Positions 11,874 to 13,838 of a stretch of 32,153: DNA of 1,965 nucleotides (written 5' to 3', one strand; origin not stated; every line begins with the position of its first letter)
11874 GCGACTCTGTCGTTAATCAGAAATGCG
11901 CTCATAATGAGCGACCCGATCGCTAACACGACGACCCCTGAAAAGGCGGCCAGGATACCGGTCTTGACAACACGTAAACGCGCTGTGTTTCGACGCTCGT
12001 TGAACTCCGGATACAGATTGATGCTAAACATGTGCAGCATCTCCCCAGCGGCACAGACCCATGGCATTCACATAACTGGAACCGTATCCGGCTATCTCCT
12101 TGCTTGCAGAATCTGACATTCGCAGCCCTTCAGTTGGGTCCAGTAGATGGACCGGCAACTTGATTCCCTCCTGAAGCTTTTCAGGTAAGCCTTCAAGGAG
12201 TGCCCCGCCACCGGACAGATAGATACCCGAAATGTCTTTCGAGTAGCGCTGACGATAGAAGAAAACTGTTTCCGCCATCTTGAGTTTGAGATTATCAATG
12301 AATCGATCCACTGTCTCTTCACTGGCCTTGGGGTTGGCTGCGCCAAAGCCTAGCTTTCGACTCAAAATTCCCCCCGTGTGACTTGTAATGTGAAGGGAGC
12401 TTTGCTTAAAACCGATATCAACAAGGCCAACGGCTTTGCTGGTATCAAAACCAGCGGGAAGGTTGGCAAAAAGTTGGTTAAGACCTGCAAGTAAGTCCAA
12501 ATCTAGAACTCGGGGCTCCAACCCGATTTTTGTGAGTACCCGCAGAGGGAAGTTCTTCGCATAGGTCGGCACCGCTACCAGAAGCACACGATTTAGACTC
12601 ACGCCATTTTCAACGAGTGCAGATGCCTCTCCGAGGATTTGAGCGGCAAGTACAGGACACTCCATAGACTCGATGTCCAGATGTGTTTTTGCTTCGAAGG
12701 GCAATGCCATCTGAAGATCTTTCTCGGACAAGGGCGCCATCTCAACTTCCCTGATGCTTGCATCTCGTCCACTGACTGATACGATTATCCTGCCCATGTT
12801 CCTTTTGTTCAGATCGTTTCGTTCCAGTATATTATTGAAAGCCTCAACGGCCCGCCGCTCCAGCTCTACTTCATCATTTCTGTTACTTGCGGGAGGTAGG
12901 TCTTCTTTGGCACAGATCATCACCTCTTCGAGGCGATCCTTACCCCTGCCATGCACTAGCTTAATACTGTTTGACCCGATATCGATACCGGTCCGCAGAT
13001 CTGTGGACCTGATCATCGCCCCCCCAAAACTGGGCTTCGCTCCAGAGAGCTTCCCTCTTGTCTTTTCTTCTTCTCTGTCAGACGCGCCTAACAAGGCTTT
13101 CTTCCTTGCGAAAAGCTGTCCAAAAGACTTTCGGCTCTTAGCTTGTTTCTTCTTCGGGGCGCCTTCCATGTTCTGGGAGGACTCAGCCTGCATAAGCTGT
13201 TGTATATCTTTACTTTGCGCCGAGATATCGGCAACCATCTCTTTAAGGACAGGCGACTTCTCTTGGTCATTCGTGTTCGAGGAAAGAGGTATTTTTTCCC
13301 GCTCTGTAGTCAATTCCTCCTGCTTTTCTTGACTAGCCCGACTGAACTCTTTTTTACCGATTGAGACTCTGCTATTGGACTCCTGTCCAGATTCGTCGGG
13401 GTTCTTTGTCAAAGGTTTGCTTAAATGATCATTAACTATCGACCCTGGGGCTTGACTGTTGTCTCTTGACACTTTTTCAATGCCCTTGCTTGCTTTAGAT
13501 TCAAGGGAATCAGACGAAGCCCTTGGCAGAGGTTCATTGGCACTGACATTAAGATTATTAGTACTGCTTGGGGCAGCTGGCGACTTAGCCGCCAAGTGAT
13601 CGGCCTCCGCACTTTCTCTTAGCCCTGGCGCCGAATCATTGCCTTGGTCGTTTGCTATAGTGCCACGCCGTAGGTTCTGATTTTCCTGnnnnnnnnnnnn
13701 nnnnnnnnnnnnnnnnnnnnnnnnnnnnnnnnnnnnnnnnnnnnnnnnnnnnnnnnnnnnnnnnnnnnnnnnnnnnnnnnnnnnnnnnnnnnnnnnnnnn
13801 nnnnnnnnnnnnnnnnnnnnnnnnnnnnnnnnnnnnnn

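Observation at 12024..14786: PilM fused to a ~340-residue A/E/K/R repeat and a ~230-residue disordered linker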

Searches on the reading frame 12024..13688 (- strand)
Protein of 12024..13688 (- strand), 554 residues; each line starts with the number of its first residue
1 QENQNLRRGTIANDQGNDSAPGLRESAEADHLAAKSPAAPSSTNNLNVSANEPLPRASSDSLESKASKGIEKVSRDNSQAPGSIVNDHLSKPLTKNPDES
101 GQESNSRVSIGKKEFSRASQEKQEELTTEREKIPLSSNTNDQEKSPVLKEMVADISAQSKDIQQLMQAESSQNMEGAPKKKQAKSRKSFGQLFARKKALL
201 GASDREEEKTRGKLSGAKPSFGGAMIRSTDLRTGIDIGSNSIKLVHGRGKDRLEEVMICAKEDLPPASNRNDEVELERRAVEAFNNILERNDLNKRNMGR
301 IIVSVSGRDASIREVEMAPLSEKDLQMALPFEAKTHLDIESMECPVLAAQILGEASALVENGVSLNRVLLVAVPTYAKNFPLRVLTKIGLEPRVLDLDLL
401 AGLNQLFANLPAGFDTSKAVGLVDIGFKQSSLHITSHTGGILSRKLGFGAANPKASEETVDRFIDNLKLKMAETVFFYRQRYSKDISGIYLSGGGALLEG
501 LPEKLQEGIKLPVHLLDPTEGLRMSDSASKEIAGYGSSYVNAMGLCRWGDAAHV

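Call 8: find_homologous_proteins(query=window:12024-13688:-, max_evalue=0.001)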
Query window:12024-13688:- (554 aa): 38 proteins with E <= 0.001 among 8000 candidates.
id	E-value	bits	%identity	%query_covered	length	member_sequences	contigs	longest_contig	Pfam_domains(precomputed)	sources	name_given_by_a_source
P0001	7.0e-259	878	76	100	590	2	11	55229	PF11104.15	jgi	-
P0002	1.1e-228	779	71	100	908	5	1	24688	PF11104.15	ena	-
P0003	9.4e-97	344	51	60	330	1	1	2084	PF11104.15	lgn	-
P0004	9.8e-14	70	28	52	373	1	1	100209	PF06723.20,PF14450.13,PF11104.15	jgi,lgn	jgi:type IV pilus assembly protein PilM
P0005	2.7e-13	68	24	41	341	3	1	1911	PF14450.13,PF11104.15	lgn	-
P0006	1.5e-10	59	23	52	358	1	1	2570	PF06723.20,PF14450.13,PF11104.15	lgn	-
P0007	3.8e-10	58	24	51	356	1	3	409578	PF06723.20,PF14450.13,PF11104.15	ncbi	-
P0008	7.1e-10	57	23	52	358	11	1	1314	PF06723.20,PF14450.13,PF11104.15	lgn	-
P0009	9.8e-10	57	25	52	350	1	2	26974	PF05134.20,PF11104.15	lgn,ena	-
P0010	1.2e-9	56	24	53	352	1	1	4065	PF06723.20,PF14450.13,PF11104.15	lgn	-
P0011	1.6e-9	56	25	52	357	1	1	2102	PF14450.13,PF11104.15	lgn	-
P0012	2.1e-9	56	25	52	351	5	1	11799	PF14450.13,PF11104.15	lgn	-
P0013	2.1e-9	55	24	52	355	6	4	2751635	PF06723.20,PF14450.13,PF11104.15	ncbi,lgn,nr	ncbi:MAG: type IV pilus assembly protein PilM [Thermodesulfobacteriota bacterium]|nr:MAG: type IV pi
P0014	1.4e-8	53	24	57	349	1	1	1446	PF06723.20,PF14450.13,PF11104.15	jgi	jgi:type IV pilus assembly protein PilM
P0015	5.3e-8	51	24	52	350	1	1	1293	PF05134.20,PF11104.15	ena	-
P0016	6.0e-8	51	25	53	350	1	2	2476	PF05134.20,PF11104.15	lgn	-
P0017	1.1e-7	50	23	51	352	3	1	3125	PF14450.13,PF11104.15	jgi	-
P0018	1.4e-7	50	24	57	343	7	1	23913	PF11104.15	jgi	jgi:type IV pilus assembly protein PilM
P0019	1.4e-7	49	27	53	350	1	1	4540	PF05134.20,PF14450.13,PF11104.15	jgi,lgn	-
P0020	1.4e-7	49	24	53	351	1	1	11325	PF14450.13,PF11104.15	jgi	-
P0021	1.8e-7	49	23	53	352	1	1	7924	PF06723.20,PF14450.13,PF11104.15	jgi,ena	-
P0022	2.0e-7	49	22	53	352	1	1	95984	PF14450.13,PF11104.15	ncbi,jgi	jgi:type IV pilus assembly protein PilM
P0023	2.2e-7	49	24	53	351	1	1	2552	PF14450.13,PF11104.15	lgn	-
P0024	5.3e-7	48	23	52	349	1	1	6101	PF14450.13,PF11104.15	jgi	jgi:type IV pilus assembly protein PilM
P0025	6.3e-7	47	25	53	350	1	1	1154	PF05134.20,PF14450.13,PF11104.15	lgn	-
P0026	8.9e-7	47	24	53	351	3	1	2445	PF14450.13,PF11104.15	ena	-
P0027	9.2e-7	47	23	53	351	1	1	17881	PF14450.13,PF11104.15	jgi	-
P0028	1.4e-6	46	26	40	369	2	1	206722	PF06723.20,PF05134.20,PF14450.13,PF11104.15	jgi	jgi:type IV pilus assembly protein PilM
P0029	8.7e-6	44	25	57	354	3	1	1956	PF06723.20,PF14450.13,PF11104.15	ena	-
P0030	8.8e-6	44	23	50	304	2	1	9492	PF14450.13,PF11104.15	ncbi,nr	ncbi:MAG: type IV pilus assembly protein PilM, partial [Deltaproteobacteria bacterium]|nr:type IV pi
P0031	3.8e-5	41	26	57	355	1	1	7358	PF14450.13,PF11104.15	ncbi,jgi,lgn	-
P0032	5.3e-5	41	22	52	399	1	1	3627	PF14450.13,PF11104.15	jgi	jgi:type IV pilus assembly protein PilM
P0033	5.5e-5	41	29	40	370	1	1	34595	PF14450.13,PF11104.15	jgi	-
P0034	7.1e-5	41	21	55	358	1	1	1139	PF14450.13,PF11104.15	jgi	jgi:type IV pilus assembly protein PilM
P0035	1.9e-4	39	23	56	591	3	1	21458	PF14450.13,PF05137.19,PF11104.15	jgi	jgi:type IV pilus assembly protein PilM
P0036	2.6e-4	39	21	54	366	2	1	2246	PF14450.13,PF11104.15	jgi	jgi:type IV pilus assembly protein PilM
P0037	8.3e-4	37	23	52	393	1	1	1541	PF14450.13,PF11104.15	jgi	-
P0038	9.4e-4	37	23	52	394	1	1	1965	PF14450.13,PF11104.15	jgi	jgi:type IV pilus assembly protein PilM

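Call 12: find_encoding_contigs(protein=P0001, flank=10000, max_places=6)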
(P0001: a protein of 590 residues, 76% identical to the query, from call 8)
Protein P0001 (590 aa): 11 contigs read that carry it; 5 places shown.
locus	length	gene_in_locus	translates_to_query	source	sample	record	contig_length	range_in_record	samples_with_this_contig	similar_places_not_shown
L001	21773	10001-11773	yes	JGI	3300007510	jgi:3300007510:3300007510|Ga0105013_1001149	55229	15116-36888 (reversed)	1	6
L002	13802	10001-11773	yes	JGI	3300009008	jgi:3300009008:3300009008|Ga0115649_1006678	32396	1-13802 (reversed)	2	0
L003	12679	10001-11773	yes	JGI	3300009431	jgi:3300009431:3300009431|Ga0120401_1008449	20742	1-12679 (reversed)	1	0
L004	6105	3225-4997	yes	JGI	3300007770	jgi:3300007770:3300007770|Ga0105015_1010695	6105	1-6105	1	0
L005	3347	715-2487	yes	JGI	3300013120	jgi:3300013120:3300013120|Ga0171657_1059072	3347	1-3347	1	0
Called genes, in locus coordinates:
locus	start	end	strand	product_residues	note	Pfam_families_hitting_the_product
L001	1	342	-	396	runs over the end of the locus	-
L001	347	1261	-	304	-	-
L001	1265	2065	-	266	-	-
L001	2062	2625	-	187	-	PF13490:zf-HC2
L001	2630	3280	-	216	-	PF04542:Sigma70_r2, PF08281:Sigma70_r4_2, PF04545:Sigma70_r4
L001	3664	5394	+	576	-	PF05157:MshEN, PF00437:T2SSE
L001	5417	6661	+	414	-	PF28597:T2SSF_N, PF00482:T2SSF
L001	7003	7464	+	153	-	PF07963:N_methyl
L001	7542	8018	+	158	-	-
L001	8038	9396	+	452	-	PF16241:DUF4900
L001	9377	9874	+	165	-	PF07963:N_methyl (weak)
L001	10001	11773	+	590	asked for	PF11104:PilM_2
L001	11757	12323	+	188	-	-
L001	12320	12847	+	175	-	-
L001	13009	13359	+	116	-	-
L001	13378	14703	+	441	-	PF07660:STN (faint), PF03958:Secretin_N, PF00263:Secretin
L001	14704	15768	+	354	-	PF00437:T2SSE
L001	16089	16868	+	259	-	PF06750:A24_N_bact, PF01478:Peptidase_A24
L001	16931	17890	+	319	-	PF13860:FlgD_ig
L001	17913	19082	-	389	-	PF00155:Aminotran_1_2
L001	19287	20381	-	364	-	PF00365:PFK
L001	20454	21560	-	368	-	-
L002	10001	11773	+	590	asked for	PF11104:PilM_2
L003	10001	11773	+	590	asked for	PF11104:PilM_2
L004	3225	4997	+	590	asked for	PF11104:PilM_2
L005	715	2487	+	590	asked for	PF11104:PilM_2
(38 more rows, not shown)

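Call 13: find_encoding_contigs(protein=P0002, flank=10000, max_places=4)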
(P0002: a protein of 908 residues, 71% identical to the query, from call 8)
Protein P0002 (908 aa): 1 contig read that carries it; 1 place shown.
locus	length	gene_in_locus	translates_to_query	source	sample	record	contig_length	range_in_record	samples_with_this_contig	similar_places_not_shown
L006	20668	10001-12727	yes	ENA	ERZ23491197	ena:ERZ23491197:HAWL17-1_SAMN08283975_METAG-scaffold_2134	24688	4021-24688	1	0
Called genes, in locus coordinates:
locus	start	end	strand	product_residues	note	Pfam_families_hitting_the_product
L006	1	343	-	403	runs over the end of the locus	-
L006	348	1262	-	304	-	-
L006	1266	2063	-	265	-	-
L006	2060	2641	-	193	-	PF13490:zf-HC2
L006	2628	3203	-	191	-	PF04542:Sigma70_r2, PF08281:Sigma70_r4_2, PF04545:Sigma70_r4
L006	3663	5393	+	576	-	PF05157:MshEN, PF00437:T2SSE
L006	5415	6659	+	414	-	PF28597:T2SSF_N, PF00482:T2SSF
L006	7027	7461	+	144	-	PF07963:N_methyl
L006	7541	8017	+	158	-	-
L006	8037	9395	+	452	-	PF16241:DUF4900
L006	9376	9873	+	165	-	PF07963:N_methyl (weak)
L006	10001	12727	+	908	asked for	PF11104:PilM_2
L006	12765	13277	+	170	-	-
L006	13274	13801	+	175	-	-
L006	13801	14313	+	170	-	-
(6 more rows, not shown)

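Call 14: find_encoding_contigs(protein=P0003, flank=5000, max_places=4)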
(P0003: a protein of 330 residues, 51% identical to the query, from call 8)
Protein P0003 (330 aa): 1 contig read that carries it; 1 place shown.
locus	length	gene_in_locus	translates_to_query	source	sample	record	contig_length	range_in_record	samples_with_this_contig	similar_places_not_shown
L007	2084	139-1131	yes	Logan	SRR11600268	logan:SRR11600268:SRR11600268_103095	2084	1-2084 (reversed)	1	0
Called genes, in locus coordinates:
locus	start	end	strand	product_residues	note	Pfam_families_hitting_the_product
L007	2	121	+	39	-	?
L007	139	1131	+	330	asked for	PF11104:PilM_2 (weak)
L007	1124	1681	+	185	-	-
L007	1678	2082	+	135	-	?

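Call 56: predict_structure(alignment_id=A3)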
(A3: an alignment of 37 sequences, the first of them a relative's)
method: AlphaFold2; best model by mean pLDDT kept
length: 590 residues; sequences in the alignment: 37
mean_pLDDT: 73.5   pTM: 0.59
mean pLDDT of the five models: 73.5, 73.0, 72.4, 71.1, 70.3
residues with pLDDT >= 90: 234; 70-90: 147; 50-70: 36; < 50: 173
segments of 3 or more residues with pLDDT < 50: 1-3, 8-10, 95-134, 136-180, 182-245, 247-256, 258-261, 588-590
pLDDT, mean of each block of 10 residues (from residue 1): 47 70 90 91 90 74 71 89 80 47 42 44 40 46 41 38 39 38 38 36 39 39 32 35 43 40 76 92 91 95 79 94 96 93 85 88 93 90 89 68 91 94 95 91 88 93 90 85 88 92 94 91 94 93 92 91 94 95 73
secondary structure, 60 per line:
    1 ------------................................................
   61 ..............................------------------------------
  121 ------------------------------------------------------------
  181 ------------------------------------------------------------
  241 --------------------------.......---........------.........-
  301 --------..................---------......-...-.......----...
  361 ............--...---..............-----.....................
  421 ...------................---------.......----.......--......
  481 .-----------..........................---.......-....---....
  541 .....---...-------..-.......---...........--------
elements in order: H13-90 E267-273 E277-284 E291-299 H309-326 E336-341 E347-353 H358-372 E381-394 E400-410 H411-423 E430-433 H434-445 E455-461 E466-472 E475-481 H493-518 E522-528 H530-533 H537-545 E549-551 H562-568 H572-582
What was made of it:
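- Residues 1-12 were of low confidence (call 56).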

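Call 66: fold_search(model_id=the predicted structure, library=pdb)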
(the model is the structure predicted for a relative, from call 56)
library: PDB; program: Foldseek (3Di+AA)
matches with E <= 10: 1662; with E <= 0.001: 491
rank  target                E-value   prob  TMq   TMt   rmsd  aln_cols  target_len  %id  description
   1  5eox_A                3.8e-23  1.00  0.41  0.65   6.8       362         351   23  Pseudomonas aeruginosa PilM bound to ADP (released 2016-04-27)
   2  5eox_B                1.2e-22  1.00  0.41  0.65   5.8       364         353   23  Pseudomonas aeruginosa PilM bound to ADP (released 2016-04-27)
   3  5eoy_B                1.9e-22  1.00  0.42  0.65   6.3       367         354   23  Pseudomonas aeruginosa SeMet-PilM bound to ADP (released 2016-04-27)
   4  5eoy_A                8.9e-22  1.00  0.42  0.66   5.2       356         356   22  Pseudomonas aeruginosa SeMet-PilM bound to ADP (released 2016-04-27)
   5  5eq6_B                8.9e-22  1.00  0.41  0.63   6.6       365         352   23  Pseudomonas aeruginosa PilM bound to AMP-PNP (released 2016-04-27)
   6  5eou_B                1.3e-21  1.00  0.45  0.73   4.0       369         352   22  Pseudomonas aeruginosa PilM:PilN1-12 bound to ATP (released 2016-04-27)
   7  5eq6_A                4.3e-21  1.00  0.41  0.63   7.7       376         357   23  Pseudomonas aeruginosa PilM bound to AMP-PNP (released 2016-04-27)
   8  5eou_A                4.3e-20  1.00  0.42  0.71   4.2       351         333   21  Pseudomonas aeruginosa PilM:PilN1-12 bound to ATP (released 2016-04-27)
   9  2ych_A                2.5e-19  1.00  0.44  0.75   4.3       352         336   20  PilM-PilN type IV pilus biogenesis complex (released 2011-05-11)
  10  3jc8_Ma               3.6e-18  1.00  0.44  0.71   4.4       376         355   18  Architectural model of the type IVa pilus machine in a piliated state (released 2016-03-16)
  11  7q6d                  6.3e-16  1.00  0.42  0.62   5.6       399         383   14  E. coli FtsA 1-405 ATP 3 Ni (released 2022-09-21)
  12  7q6g                  1.1e-15  1.00  0.42  0.61   5.3       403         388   14  Xenorhabdus poinarii FtsA 1-396 ADP (released 2022-09-21)
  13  7q6f_A                3.1e-15  1.00  0.40  0.58   6.0       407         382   15  Vibrio maritimus FtsA 1-396 ATP, double filament (released 2022-09-21)
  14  4a2a_B                3.7e-15  1.00  0.38  0.56   6.3       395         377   14  Thermotoga maritima FtsA:FtsZ(336-351) (released 2012-04-25)
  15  1e4g                  4.1e-15  1.00  0.37  0.54   7.1       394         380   16  FtsA (ATP-bound form) from Thermotoga maritima (released 2000-10-18)
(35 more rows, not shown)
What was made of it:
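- Closest known: ZipA and FtsA. Same: FtsA is the nearest non-PilM fold (call 66).
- PilM's structural cousin FtsA uses such a helix (established knowledge; FtsA is the next-best fold match, call 66).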
